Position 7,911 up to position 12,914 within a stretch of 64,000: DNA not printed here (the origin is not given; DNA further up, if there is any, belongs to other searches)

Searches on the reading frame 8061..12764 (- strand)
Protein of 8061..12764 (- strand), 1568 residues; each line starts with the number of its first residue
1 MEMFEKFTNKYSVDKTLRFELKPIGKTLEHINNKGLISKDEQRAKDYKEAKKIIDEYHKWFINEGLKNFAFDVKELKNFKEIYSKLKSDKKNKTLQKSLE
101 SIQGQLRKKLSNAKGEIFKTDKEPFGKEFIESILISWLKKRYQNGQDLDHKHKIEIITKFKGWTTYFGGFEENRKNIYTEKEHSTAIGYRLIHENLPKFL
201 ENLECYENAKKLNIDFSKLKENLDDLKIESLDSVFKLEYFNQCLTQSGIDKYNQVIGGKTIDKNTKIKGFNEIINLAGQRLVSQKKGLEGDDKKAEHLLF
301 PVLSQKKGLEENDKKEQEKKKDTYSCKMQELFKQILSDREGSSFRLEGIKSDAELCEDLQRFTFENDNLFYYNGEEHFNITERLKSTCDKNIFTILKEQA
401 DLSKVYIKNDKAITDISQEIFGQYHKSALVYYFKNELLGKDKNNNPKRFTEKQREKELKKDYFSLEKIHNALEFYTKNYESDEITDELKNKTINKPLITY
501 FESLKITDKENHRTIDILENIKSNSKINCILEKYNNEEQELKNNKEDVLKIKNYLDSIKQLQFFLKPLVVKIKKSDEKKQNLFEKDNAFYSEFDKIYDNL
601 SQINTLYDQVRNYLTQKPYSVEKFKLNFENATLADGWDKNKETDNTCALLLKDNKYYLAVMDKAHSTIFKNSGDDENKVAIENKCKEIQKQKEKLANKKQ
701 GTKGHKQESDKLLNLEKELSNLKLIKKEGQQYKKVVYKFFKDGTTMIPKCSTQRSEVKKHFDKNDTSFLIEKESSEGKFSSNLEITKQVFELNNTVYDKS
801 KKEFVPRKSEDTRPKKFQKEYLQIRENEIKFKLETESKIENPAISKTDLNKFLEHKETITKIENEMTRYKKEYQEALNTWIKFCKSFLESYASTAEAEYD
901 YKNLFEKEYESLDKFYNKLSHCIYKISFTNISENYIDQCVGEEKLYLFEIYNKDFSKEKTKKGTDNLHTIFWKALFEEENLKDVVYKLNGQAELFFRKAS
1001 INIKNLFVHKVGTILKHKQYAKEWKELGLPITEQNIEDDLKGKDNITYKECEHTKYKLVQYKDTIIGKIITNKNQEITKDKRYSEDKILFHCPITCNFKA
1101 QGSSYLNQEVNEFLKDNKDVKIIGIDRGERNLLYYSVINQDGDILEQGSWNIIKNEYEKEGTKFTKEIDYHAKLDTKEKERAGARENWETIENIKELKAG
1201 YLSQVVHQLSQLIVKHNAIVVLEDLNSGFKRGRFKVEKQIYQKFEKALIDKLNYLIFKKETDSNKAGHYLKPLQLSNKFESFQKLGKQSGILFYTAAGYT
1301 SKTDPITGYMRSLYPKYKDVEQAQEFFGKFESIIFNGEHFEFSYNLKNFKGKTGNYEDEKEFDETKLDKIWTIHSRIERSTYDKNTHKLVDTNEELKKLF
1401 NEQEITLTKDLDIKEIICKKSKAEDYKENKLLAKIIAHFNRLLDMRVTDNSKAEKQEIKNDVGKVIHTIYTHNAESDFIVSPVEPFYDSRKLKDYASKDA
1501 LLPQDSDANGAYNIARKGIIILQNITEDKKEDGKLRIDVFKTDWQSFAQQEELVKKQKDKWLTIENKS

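Call 5: search_protein_families(library=pfam, proteins=[window:8061-12764:-], max_evalue=1)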
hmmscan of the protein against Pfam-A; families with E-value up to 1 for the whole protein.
window:8061-12764:- (1568 aa): 5 families
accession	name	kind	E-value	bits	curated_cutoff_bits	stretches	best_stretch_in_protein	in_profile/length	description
PF18516.7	RuvC_1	-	2.9e-94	315.4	26.2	1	1100-1552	1-243/244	RuvC nuclease domain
PF18501.6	REC1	-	4.9e-56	190.9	37.4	1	48-286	1-237/250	Alpha helical recognition lobe domain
PF21918.1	cas_Cpf1_2nd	-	4.5e-36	125.3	27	1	352-615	2-225/225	CRISPR-associated endonuclease Cpf1 REC2 domain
PF18510.6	NUC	-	1.1e-16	62.3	25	1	1304-1484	2-151/162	Nuclease domain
PF16291.11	DUF4937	-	0.079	13.7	28.3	1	635-676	38-79/89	Domain of unknown function (DUF4937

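Call 6: search_protein_families(library=ncbifam, proteins=[window:8061-12764:-], max_evalue=1)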
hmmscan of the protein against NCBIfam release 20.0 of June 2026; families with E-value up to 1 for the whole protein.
window:8061-12764:- (1568 aa): 2 families
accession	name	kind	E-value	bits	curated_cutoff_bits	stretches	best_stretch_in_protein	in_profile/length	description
TIGR04330.1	cas_Cpf1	equivalog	0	1025.6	300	3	723-1551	600-1287/1288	type V CRISPR-associated protein Cas12a/Cpf1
TIGR01766.2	TIGR01766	domain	0.01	16.3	32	1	1200-1260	7-66/82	IS200/IS605 family accessory protein TnpB-related protein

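Call 7: search_protein_families(library=padloc, proteins=[window:8061-12764:-], max_evalue=1)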
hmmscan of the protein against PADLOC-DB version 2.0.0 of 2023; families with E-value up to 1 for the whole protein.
window:8061-12764:- (1568 aa): 15 families
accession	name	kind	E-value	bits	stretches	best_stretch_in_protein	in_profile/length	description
PDLC01228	Cas12a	-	0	1140.5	2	312-1552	263-1230/1233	Cas12a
PDLC01231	Cas12a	-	0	1123.1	1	1-1551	1-1146/1147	Cas12a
PDLC01229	Cas12a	-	0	1071.9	3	822-1551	530-1140/1141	CAS-V-A; effector__SPE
PDLC01227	Cas12a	-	0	1025.6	3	723-1551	600-1287/1288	"CRISPR-associated protein Cpf1, subtype PREFRAN"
PDLC01236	Cas12a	-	5.1e-281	933.7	3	1043-1551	804-1272/1273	Cas12a_M28_V-A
PDLC01234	Cas12a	-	2.2e-279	928.1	4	1047-1552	775-1234/1237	Cas12a_M13_V-A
PDLC01238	Cas12a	-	1.3e-266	885.7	3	1041-1550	816-1285/1289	Cas12a_M29_V-A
PDLC01233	Cas12a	-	3e-260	864.8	3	723-1553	557-1238/1241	Cas12a_M11_V-A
PDLC01242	Cas12a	-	3.6e-259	861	3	864-1554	623-1264/1266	Cas12a_M59_V-A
PDLC01239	Cas12a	-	3.7e-226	752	3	827-1553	616-1309/1311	Cas12a_M31_V-A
PDLC01241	Cas12a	-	1.9e-144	480.9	4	1068-1537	793-1224/1236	Cas12a_M58_V-A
PDLC01244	Cas12a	-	3e-121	404.4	5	1166-1549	964-1331/1333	Cas12a_M62_V-A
PDLC01240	Cas12a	-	7.8e-121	403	3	864-1528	677-1298/1363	Cas12a_M57_V-A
PDLC01235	Cas12a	-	2.7e-84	282.5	2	1034-1531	659-1157/1159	Cas12a_M26_V-A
PDLC01243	Cas12a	-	4.1e-62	208.2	3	838-1417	624-1171/1259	Cas12a_M61_V-A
